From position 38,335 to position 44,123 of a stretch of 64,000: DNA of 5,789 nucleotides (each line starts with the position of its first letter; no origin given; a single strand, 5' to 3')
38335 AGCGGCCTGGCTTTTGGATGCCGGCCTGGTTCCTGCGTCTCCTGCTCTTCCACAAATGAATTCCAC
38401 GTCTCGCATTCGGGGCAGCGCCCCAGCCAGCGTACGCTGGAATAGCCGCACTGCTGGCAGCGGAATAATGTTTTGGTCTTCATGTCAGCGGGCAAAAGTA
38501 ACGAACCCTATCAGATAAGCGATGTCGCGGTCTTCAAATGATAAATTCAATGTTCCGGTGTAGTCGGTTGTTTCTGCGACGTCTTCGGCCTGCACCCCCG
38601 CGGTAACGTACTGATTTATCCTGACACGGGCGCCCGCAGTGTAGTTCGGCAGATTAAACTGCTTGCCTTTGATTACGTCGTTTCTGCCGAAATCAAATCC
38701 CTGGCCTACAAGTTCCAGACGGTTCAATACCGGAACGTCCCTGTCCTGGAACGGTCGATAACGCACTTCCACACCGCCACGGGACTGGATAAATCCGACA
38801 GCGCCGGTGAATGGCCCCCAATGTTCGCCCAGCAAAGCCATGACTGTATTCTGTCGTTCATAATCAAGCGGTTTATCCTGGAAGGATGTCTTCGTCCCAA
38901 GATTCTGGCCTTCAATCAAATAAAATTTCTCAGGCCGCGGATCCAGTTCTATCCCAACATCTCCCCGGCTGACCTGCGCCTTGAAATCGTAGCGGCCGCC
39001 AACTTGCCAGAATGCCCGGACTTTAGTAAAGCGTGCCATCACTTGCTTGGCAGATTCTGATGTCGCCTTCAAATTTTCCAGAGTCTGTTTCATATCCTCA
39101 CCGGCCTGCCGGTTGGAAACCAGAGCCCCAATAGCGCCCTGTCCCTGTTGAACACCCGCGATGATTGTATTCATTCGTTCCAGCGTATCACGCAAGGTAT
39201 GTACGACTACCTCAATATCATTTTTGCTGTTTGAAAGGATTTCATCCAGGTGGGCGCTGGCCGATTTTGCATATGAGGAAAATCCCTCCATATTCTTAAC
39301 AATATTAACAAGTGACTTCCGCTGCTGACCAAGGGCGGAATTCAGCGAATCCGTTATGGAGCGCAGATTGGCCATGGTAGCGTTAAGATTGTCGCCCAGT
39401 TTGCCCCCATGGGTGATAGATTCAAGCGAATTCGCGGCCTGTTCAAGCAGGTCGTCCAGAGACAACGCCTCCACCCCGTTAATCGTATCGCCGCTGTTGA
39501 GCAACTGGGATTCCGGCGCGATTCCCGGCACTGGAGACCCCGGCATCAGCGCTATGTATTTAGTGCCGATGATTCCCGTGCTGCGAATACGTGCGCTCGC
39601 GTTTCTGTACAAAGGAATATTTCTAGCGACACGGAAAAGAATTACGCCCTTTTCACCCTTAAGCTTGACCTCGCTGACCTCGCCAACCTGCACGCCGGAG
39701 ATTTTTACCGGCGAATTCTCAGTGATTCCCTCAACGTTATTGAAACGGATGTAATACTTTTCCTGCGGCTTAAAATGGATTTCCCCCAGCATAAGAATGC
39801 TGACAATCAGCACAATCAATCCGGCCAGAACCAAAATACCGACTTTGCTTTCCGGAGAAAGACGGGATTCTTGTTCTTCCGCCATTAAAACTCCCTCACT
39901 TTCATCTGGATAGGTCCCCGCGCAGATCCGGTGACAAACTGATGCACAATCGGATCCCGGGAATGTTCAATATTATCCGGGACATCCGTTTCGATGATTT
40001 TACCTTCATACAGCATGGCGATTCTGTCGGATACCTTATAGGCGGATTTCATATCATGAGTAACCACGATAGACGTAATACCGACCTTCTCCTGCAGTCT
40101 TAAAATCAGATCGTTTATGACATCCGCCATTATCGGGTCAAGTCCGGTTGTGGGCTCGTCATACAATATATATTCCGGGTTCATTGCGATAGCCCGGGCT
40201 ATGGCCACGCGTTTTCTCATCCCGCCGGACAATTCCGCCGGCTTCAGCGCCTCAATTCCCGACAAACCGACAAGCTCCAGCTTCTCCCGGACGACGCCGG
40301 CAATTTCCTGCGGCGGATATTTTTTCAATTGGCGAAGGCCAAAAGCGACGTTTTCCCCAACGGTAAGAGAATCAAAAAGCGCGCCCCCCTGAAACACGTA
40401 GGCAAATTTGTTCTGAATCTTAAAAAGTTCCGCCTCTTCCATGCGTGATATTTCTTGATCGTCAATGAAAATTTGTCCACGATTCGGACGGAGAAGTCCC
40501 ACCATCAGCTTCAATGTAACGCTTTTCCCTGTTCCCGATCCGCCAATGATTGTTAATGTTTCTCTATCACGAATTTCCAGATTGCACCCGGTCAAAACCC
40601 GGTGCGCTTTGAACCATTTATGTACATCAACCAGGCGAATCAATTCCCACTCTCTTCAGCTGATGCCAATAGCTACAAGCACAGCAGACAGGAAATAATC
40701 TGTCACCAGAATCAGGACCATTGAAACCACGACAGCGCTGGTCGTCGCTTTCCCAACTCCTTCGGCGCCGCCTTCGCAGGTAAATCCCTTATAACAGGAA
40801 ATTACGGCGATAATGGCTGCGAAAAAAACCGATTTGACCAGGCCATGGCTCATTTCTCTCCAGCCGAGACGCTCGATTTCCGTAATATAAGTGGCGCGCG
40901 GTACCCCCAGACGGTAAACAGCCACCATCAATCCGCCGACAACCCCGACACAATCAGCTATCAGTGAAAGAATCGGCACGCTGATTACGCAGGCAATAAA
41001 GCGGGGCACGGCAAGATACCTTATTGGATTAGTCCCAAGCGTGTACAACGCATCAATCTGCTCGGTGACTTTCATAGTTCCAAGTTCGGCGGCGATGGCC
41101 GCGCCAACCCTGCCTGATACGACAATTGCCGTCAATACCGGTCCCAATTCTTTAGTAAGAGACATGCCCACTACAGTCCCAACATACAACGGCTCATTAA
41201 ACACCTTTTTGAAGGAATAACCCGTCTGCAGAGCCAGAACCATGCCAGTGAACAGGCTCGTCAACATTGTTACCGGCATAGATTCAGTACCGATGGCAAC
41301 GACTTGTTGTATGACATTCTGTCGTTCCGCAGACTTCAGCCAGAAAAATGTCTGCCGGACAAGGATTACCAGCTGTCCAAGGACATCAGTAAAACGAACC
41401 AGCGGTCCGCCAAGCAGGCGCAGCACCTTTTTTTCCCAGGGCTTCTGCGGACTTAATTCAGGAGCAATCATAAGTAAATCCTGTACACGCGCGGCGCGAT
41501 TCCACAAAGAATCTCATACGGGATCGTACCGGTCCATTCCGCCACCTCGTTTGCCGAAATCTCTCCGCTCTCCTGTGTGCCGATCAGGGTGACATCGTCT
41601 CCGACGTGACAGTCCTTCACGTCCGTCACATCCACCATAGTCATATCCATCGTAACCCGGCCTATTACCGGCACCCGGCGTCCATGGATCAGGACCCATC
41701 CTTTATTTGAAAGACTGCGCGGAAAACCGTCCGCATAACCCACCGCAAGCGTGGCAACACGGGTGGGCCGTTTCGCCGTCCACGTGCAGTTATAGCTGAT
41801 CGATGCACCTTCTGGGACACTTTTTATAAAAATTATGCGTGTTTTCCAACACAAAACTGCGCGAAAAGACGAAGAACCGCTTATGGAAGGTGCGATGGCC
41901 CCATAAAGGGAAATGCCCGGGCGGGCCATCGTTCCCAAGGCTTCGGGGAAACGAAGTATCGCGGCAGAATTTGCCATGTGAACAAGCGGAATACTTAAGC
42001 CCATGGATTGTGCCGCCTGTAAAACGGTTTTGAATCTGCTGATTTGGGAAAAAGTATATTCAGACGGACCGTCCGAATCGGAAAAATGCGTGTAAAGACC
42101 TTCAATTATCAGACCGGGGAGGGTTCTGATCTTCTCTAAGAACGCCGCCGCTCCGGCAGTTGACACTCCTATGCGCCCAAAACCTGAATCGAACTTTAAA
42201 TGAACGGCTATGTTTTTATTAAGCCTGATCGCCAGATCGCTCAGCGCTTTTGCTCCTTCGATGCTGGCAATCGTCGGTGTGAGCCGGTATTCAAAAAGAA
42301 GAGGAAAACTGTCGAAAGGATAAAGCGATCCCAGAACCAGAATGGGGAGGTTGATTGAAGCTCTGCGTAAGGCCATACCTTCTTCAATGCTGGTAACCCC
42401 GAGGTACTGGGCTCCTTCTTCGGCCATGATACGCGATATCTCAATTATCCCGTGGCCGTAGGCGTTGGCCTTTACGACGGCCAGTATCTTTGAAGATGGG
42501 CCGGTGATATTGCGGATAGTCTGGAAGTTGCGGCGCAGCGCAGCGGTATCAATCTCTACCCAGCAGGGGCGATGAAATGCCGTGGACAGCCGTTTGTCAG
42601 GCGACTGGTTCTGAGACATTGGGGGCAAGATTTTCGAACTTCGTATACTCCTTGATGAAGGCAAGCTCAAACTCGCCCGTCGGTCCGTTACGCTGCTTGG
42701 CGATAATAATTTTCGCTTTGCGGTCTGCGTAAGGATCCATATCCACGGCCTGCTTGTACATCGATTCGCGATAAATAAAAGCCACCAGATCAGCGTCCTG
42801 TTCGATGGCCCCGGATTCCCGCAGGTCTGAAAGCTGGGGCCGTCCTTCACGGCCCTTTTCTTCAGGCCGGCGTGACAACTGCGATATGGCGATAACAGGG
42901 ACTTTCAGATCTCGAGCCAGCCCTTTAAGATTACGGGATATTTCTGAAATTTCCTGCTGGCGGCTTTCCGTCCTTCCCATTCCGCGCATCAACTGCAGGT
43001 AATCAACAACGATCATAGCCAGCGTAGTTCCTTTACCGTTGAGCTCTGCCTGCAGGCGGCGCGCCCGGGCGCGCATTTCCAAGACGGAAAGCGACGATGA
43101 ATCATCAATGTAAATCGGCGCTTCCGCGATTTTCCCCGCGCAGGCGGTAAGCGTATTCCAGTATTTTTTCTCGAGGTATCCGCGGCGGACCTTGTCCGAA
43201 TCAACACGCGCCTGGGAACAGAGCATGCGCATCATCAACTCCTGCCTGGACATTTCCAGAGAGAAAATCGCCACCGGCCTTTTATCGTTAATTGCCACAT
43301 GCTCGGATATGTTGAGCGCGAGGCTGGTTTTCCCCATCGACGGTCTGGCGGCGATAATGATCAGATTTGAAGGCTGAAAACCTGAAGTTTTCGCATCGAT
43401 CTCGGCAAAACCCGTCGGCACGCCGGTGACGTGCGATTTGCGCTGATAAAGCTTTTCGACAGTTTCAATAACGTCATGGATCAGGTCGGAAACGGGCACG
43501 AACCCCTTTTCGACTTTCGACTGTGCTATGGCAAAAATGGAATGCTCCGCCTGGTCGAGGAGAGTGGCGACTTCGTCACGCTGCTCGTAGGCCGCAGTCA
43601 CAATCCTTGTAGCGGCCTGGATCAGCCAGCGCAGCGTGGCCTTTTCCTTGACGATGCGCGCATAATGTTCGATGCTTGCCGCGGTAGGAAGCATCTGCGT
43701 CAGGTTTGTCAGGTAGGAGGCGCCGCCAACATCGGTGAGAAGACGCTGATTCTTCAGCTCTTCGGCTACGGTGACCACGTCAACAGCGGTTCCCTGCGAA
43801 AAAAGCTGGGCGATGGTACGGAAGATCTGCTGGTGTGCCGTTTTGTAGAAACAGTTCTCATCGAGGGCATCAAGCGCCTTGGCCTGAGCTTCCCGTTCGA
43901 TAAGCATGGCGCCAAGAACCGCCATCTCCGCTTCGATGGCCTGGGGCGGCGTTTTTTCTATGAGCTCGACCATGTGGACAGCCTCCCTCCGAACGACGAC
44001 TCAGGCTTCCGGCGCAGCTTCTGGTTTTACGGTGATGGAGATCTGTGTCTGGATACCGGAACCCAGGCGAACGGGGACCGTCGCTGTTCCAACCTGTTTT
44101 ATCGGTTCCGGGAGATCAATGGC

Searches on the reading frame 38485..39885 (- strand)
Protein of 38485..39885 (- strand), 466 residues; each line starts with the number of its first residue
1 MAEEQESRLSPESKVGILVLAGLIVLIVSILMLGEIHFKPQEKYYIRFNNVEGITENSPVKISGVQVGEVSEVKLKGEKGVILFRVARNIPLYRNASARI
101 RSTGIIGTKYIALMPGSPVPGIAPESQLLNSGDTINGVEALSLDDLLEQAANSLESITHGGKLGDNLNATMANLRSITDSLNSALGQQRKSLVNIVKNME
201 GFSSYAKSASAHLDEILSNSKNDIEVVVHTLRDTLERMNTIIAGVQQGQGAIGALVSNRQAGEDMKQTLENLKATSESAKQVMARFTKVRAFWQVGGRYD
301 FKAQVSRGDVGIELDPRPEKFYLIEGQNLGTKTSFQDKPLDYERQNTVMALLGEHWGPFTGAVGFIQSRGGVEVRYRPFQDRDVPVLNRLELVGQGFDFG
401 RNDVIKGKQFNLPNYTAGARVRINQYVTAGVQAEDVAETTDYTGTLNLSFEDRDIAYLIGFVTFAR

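Call 9: search_protein_families(library=pfam, proteins=[window:38485-39885:-], max_evalue=0.001)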
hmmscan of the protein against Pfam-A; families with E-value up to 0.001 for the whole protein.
window:38485-39885:- (466 aa): 2 families
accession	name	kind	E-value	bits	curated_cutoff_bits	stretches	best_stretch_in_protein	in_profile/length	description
PF02470.25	MlaD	-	3.8e-19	69.1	25.1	1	42-116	3-81/81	MlaD protein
PF05701.16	WEMBL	-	8.4e-05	21.9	35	1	172-289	317-431/562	Weak chloroplast movement under blue light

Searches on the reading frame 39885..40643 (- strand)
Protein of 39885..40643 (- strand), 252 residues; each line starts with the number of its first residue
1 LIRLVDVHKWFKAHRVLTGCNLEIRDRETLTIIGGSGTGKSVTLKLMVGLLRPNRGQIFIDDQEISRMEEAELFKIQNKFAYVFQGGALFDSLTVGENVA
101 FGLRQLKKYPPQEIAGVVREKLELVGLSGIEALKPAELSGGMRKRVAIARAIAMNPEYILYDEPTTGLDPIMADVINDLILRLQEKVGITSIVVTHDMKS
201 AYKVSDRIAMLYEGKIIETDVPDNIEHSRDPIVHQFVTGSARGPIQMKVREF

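Call 9: search_protein_families(library=pfam, proteins=[window:39885-40643:-], max_evalue=0.001)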
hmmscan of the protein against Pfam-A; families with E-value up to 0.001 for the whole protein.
window:39885-40643:- (252 aa): 1 family
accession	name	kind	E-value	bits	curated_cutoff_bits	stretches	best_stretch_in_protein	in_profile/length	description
PF00005.33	ABC_tran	-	2.7e-29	103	25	1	18-166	2-137/137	ABC transporter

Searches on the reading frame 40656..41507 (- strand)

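Call 9: search_protein_families(library=pfam, proteins=[window:40656-41507:-], max_evalue=0.001)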
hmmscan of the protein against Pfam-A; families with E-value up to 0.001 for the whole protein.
window:40656-41507:- (283 aa): 1 family
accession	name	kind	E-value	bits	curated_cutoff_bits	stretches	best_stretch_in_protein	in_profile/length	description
PF02405.21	MlaE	-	1.5e-75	253.9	22.5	1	66-275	2-211/212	Permease MlaE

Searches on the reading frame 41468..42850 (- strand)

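Call 9: search_protein_families(library=pfam, proteins=[window:41468-42850:-], max_evalue=0.001)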
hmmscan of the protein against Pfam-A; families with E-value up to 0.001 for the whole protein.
window:41468-42850:- (460 aa): 2 families
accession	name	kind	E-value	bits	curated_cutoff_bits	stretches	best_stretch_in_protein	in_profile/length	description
PF01168.26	Ala_racemase_N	-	7.3e-68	229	24.1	1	100-318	1-218/220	Alanine racemase, N-terminal domain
PF00842.27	Ala_racemase_C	-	3.2e-52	175.9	25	1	332-459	1-127/127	Alanine racemase, C-terminal domain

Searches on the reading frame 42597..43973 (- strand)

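Call 9: search_protein_families(library=pfam, proteins=[window:42597-43973:-], max_evalue=0.001)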
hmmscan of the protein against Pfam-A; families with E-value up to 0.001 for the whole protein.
window:42597-43973:- (458 aa): 4 families
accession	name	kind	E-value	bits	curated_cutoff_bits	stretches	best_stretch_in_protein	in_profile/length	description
PF03796.21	DnaB_C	-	1.4e-105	352.7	27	1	184-448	1-255/255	DnaB-like helicase C terminal domain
PF00772.26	DnaB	-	3.2e-33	114.3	23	1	9-110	2-103/103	DnaB-like helicase N terminal domain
PF13481.12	AAA_25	-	3.3e-11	43.6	27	1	202-367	33-191/195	AAA domain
PF16822.11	ALGX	-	0.00086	19.5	26.5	0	29-155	82-213/268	SGNH hydrolase-like domain, acetyltransferase AlgX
